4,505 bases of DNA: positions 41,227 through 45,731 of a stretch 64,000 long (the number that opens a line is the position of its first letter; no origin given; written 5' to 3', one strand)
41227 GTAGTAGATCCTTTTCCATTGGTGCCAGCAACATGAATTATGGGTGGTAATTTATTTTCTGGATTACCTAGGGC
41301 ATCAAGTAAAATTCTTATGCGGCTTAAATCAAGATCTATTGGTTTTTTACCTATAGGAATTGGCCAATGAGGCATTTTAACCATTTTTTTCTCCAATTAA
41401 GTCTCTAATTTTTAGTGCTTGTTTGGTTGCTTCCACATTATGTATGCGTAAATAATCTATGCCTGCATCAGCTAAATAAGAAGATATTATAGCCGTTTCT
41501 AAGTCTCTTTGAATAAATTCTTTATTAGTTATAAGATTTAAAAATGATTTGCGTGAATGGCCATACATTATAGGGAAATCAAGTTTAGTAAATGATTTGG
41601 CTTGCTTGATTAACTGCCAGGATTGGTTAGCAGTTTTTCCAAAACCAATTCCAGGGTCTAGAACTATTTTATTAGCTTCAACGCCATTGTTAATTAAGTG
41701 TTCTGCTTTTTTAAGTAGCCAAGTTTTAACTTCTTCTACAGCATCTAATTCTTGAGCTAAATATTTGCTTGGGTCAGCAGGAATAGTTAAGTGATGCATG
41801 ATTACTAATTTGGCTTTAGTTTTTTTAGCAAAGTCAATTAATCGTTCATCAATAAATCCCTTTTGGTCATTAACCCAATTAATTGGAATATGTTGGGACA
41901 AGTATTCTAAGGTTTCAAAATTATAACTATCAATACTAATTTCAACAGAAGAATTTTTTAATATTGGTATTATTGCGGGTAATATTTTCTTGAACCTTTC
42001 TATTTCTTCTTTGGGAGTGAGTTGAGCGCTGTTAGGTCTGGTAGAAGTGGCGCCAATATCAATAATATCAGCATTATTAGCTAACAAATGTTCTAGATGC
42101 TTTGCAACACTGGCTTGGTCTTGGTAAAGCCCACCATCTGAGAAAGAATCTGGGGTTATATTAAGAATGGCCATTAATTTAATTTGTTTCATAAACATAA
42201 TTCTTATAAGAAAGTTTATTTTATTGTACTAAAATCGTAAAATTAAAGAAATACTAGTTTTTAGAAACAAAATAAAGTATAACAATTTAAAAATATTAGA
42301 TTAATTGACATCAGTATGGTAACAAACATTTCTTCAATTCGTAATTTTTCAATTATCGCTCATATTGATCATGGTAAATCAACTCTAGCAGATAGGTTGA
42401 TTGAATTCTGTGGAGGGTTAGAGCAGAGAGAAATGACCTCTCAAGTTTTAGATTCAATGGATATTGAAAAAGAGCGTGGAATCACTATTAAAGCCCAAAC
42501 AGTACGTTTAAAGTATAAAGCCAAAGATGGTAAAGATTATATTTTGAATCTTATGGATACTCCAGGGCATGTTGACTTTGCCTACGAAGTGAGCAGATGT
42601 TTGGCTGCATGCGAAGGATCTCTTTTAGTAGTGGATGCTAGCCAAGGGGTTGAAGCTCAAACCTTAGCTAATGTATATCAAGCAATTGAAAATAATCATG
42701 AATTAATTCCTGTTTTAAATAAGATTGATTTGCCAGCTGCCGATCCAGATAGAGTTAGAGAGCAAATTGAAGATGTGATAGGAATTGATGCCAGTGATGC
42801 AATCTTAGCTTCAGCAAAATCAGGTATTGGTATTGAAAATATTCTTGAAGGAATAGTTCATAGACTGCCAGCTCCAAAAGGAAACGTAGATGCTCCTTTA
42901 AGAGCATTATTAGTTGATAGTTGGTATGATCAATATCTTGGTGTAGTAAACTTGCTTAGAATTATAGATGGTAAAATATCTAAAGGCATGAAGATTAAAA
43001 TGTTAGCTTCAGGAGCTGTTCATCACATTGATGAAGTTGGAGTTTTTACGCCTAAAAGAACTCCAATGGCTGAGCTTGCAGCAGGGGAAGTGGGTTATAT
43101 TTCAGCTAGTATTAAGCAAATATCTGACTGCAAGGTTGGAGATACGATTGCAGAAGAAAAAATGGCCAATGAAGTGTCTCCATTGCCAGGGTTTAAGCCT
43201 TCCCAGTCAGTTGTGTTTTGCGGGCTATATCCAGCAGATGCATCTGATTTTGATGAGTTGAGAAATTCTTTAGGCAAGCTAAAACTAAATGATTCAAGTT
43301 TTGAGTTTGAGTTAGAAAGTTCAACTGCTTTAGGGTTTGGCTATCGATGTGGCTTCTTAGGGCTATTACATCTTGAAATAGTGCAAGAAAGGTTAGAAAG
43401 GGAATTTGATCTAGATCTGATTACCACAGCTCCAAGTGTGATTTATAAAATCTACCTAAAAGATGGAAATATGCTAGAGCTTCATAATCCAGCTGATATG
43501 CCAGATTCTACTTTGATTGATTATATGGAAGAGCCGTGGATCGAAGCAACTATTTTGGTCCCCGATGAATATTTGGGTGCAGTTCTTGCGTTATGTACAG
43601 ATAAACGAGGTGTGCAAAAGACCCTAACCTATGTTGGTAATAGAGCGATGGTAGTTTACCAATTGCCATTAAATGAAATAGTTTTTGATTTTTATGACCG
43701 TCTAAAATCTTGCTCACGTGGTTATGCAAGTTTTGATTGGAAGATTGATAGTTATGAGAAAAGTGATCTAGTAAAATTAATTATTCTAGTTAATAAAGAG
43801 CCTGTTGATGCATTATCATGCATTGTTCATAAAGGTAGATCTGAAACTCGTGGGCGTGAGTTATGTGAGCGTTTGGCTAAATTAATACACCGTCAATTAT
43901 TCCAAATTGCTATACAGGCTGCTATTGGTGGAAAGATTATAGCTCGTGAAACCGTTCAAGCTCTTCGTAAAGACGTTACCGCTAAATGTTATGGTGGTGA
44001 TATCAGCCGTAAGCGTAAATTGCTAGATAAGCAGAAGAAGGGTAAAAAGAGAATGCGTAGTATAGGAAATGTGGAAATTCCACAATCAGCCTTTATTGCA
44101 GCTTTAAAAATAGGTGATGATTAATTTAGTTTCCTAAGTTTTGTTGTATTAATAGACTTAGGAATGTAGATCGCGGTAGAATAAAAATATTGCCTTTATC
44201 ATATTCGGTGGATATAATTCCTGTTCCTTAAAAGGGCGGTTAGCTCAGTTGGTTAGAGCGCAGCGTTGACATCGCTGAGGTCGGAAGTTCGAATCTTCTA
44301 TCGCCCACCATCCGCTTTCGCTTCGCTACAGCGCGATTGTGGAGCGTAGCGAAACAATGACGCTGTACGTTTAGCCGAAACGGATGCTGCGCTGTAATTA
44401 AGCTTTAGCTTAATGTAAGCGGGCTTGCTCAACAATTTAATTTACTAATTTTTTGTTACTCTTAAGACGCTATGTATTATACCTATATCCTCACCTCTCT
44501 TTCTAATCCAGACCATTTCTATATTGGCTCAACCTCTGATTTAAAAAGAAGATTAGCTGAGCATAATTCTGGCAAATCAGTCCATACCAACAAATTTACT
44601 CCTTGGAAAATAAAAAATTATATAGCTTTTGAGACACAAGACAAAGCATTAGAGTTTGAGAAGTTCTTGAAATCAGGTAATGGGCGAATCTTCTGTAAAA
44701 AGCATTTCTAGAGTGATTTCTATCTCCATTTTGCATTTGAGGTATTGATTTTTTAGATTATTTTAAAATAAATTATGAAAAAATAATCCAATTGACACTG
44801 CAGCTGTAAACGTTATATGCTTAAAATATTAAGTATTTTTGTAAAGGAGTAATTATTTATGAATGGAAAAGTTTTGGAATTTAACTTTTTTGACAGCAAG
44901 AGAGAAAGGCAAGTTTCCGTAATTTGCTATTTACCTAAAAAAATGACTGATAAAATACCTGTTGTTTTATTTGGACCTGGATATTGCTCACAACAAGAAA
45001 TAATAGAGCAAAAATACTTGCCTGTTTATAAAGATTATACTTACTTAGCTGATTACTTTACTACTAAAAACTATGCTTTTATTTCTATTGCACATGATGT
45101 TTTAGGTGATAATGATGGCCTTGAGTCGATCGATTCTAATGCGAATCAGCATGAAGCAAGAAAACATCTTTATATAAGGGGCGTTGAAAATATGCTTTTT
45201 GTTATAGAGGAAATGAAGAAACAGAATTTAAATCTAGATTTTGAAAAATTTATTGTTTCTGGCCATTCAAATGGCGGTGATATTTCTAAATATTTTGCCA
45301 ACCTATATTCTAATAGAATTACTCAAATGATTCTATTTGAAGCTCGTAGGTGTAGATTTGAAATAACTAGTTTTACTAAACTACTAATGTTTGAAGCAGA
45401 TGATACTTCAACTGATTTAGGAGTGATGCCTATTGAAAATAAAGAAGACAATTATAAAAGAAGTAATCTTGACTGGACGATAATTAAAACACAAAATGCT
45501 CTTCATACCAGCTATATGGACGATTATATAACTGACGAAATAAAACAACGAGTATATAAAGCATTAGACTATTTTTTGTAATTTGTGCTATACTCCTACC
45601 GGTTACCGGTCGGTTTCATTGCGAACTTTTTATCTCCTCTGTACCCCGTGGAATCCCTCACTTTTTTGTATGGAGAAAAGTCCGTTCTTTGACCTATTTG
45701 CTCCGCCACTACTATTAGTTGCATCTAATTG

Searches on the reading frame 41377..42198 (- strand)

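Call 17: search_protein_families(library=pfam, proteins=[window:41377-42198:-], max_evalue=0.0001)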
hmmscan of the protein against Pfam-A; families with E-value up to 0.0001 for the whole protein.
window:41377-42198:- (273 aa): 1 family
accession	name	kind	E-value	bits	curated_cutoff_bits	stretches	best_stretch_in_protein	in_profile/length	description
PF00809.28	Pterin_bind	-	1.6e-58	198.6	25.5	1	9-253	1-244/244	Pterin binding enzyme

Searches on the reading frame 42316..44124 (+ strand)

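Call 17: search_protein_families(library=pfam, proteins=[window:42316-44124:+], max_evalue=0.0001)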
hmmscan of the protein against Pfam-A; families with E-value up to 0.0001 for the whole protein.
window:42316-44124:+ (602 aa): 5 families
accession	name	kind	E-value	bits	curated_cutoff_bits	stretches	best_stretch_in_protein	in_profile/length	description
PF00009.33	GTP_EFTU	-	5.7e-52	176.5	26.5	1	7-185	2-187/188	Elongation factor Tu GTP binding domain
PF06421.17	LepA_C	-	2e-49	166.6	29.7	1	492-598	1-107/107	GTP-binding protein LepA C-terminus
PF00679.30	EFG_C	-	1e-19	70.8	27.9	1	405-487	3-85/89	Elongation factor G C-terminus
PF03144.31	GTP_EFTU_D2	-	2.4e-09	37.9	30.3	1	209-279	1-73/73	Elongation factor Tu domain 2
PF14492.12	EFG_III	-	2.5e-06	27.9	27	1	297-370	3-73/75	Elongation Factor G, domain III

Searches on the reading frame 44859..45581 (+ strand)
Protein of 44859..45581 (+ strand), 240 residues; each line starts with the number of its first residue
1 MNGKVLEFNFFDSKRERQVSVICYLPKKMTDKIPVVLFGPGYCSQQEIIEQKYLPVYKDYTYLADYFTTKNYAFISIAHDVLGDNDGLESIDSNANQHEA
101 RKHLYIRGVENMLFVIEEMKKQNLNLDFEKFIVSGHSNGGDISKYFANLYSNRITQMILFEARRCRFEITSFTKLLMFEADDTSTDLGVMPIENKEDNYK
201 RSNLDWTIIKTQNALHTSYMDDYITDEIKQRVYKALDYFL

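Call 17: search_protein_families(library=pfam, proteins=[window:44859-45581:+], max_evalue=0.0001)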
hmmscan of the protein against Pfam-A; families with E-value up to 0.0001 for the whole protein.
window:44859-45581:+ (240 aa): 0 families

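Call 53: search_protein_families(library=pfam, proteins=[window:44859-45581:+], max_evalue=0.01)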
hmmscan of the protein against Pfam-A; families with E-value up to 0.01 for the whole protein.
window:44859-45581:+ (240 aa): 3 families
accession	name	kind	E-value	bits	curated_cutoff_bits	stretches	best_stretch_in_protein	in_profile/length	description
PF12146.15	Hydrolase_4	-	0.0023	17.7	27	1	59-161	19-108/239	Serine aminopeptidase, S33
PF20434.5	BD-FAE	-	0.0046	16.9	26.8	0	24-151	4-111/215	BD-FAE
PF12695.13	Abhydrolase_5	-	0.0071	16.6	27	0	127-165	55-92/164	Alpha/beta hydrolase family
